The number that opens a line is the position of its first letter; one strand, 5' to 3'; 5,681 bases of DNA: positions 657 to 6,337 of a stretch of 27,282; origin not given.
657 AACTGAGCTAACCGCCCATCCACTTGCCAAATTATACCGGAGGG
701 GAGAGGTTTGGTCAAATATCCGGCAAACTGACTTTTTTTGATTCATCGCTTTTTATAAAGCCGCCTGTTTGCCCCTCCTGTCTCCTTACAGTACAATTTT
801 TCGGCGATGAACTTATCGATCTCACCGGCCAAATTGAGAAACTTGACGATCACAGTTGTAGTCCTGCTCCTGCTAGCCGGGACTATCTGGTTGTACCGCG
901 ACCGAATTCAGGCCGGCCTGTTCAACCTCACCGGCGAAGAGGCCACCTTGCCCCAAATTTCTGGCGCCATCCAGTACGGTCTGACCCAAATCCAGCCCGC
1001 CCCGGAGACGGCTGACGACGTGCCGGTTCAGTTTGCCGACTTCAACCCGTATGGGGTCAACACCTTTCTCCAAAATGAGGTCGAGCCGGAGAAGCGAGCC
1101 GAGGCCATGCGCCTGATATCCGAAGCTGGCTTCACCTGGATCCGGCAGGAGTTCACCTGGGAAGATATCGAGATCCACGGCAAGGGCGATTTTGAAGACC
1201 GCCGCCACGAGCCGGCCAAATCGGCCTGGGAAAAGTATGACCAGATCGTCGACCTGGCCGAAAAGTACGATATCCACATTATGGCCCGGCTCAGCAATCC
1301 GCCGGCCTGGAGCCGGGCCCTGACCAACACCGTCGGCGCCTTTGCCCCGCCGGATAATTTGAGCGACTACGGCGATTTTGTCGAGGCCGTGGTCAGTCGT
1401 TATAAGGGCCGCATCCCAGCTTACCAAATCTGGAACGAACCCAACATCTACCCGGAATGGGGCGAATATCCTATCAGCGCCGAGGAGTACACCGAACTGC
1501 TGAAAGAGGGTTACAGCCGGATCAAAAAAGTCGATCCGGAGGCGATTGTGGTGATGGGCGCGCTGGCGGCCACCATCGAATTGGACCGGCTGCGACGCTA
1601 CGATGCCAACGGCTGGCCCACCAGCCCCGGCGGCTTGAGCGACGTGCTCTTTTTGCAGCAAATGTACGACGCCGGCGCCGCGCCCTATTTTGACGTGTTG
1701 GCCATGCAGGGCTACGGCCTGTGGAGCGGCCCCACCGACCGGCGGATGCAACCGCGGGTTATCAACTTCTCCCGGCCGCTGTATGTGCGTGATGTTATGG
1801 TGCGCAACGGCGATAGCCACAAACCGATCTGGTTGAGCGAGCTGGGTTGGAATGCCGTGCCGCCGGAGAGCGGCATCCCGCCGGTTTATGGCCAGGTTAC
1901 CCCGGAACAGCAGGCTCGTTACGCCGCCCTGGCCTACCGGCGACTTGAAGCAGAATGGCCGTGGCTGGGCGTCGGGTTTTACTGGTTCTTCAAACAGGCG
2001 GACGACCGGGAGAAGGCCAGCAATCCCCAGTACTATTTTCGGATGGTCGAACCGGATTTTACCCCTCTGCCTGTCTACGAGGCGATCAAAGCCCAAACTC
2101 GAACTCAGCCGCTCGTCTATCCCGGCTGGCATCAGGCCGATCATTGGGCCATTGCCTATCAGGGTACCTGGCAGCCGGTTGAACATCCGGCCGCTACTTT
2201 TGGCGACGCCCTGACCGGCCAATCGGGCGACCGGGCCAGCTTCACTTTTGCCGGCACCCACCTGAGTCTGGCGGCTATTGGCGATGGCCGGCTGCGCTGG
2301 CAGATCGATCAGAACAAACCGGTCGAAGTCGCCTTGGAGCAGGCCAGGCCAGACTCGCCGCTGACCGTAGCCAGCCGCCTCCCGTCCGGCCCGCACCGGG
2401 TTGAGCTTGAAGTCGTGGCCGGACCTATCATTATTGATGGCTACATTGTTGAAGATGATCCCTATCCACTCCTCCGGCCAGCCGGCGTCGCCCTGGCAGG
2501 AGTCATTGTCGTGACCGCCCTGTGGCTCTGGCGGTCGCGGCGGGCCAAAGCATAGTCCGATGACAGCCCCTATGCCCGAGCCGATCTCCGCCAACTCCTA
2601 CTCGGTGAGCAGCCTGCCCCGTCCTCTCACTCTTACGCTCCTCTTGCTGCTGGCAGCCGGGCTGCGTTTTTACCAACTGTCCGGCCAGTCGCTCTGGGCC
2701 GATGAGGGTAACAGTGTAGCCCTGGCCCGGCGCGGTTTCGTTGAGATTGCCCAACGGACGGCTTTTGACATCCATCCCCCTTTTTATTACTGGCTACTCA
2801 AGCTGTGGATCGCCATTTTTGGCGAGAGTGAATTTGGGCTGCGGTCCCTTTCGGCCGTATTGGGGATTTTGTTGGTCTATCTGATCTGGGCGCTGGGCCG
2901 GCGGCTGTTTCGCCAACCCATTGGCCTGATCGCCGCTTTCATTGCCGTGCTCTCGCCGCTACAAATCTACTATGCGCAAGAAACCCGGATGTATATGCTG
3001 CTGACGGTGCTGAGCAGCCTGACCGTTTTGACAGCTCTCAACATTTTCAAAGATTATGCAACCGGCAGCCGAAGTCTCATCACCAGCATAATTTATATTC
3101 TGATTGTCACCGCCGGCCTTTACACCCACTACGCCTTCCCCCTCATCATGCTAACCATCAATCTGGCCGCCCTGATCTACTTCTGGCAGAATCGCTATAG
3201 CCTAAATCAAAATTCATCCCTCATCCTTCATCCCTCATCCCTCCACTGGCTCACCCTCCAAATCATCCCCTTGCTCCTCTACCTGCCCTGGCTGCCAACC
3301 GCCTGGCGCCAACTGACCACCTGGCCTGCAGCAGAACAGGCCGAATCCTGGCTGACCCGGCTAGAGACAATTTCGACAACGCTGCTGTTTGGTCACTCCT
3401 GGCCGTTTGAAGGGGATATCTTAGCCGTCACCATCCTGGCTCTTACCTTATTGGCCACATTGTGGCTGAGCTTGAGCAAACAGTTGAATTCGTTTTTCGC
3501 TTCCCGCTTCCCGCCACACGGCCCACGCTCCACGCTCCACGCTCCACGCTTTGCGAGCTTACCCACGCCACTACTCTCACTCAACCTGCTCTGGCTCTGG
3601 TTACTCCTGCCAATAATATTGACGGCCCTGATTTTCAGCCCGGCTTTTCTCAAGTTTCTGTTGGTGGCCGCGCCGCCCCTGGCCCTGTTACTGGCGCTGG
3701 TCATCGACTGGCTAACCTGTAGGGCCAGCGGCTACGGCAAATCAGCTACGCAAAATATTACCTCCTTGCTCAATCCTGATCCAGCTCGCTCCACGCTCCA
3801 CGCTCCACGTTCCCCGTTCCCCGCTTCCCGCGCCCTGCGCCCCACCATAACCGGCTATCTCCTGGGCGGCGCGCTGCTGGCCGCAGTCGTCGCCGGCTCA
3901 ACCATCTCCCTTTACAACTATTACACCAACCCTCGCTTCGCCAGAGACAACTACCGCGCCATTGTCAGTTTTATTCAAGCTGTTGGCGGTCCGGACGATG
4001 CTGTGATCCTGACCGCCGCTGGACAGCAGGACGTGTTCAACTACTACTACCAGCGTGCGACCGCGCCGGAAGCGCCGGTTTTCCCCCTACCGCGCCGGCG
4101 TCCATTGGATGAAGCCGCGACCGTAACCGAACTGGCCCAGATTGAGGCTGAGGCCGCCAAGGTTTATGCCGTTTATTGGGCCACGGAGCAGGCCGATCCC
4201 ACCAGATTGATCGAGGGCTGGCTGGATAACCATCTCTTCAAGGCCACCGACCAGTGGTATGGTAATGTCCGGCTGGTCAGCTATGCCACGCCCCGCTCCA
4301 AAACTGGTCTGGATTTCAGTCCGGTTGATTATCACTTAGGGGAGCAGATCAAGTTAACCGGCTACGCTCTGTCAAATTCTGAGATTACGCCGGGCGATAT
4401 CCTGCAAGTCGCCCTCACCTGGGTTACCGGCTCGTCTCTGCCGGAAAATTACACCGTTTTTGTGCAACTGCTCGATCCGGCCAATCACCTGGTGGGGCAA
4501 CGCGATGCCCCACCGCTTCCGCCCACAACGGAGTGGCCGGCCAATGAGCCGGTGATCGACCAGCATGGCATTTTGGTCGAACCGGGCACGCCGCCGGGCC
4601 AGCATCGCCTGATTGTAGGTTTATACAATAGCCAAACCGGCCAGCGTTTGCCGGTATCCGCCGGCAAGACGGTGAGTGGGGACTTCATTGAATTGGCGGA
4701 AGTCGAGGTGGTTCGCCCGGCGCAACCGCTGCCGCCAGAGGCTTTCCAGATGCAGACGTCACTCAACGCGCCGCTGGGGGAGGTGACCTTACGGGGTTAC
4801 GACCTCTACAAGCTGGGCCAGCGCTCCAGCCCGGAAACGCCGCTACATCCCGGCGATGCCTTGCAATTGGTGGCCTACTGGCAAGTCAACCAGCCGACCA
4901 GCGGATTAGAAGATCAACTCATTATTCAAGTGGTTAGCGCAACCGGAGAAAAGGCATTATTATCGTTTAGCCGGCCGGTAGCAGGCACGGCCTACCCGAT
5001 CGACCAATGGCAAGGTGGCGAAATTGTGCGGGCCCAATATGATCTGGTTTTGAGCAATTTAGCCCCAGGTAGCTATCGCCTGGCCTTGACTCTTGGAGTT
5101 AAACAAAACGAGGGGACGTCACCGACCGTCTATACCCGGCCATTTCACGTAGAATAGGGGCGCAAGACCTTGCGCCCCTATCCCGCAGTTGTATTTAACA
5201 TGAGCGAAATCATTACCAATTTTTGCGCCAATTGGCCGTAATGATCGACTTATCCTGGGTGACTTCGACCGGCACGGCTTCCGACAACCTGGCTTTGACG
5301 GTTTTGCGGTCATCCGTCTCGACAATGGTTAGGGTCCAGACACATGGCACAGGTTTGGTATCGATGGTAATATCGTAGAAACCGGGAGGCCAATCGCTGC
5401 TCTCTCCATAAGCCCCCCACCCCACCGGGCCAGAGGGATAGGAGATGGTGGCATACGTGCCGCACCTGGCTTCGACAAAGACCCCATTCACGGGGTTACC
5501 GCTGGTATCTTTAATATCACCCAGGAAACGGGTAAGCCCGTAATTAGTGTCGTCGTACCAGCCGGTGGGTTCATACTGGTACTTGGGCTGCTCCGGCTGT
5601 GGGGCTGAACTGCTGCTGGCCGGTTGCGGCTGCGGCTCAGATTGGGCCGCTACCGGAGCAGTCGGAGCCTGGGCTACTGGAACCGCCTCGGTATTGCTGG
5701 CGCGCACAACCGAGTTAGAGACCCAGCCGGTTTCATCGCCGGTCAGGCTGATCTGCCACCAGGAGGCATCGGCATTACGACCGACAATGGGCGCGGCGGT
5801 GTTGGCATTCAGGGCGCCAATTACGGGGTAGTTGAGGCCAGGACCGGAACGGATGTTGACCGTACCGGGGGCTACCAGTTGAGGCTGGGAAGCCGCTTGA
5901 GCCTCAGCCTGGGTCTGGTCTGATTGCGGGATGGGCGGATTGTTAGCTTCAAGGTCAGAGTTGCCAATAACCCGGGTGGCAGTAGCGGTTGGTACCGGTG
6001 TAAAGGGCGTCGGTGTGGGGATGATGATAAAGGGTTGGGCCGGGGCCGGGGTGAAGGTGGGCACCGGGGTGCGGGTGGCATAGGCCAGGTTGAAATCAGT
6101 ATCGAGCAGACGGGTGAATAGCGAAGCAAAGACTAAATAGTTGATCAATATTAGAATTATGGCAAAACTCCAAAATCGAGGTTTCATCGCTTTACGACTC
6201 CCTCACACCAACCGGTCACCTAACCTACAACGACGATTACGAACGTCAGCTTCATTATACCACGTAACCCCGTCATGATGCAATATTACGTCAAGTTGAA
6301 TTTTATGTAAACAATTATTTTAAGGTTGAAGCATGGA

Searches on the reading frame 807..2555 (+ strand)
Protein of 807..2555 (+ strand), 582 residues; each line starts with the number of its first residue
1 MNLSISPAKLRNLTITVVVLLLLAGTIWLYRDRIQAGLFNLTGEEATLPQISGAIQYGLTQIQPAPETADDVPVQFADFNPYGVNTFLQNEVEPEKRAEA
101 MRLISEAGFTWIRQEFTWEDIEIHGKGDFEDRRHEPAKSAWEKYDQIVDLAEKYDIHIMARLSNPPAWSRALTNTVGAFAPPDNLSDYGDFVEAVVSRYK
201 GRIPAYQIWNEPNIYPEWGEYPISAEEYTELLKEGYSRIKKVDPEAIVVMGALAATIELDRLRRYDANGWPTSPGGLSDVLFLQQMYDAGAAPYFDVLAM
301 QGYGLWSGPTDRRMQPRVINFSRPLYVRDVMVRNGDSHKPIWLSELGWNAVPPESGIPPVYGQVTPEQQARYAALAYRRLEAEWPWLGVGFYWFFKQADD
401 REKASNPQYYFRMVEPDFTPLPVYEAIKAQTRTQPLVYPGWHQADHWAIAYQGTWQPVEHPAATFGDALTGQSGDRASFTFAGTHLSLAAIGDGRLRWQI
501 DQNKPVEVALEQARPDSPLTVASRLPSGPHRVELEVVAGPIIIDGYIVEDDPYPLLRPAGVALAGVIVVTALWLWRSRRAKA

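Call 9: search_protein_families(library=pfam, proteins=[window:807-2555:+], max_evalue=0.001)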
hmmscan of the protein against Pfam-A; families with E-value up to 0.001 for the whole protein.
window:807-2555:+ (582 aa): 3 families
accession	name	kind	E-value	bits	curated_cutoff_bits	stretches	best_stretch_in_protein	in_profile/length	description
PF00150.24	Cellulase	-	5.2e-08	33.1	23.5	1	78-252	7-167/272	Cellulase (glycosyl hydrolase family 5)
PF17996.7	CE2_N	-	0.00019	21.9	27.9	1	472-535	17-81/108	Carbohydrate esterase 2 N-terminal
PF13204.13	Apiosidase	-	0.0008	19.5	26.5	0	109-250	46-183/320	Apiosidase-like, catalytic domain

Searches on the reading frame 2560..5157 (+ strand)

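Call 9: search_protein_families(library=pfam, proteins=[window:2560-5157:+], max_evalue=0.001)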
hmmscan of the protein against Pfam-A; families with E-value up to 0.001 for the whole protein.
window:2560-5157:+ (865 aa): 1 family
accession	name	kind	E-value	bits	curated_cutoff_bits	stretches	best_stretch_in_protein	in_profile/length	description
PF13231.12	PMT_2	-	4.1e-13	50.3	26.1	1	72-207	2-132/160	Dolichyl-phosphate-mannose-protein mannosyltransferase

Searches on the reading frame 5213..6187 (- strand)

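Call 9: search_protein_families(library=pfam, proteins=[window:5213-6187:-], max_evalue=0.001)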
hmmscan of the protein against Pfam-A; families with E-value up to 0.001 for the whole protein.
window:5213-6187:- (324 aa): 2 families
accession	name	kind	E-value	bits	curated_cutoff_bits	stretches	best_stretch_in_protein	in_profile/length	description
PF08239.17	SH3_3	-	1.2e-11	45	27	1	109-161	2-53/54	Bacterial SH3 domain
PF06347.19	SH3_4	-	5.3e-05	23.3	24.1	0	107-161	2-54/56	Bacterial SH3 domain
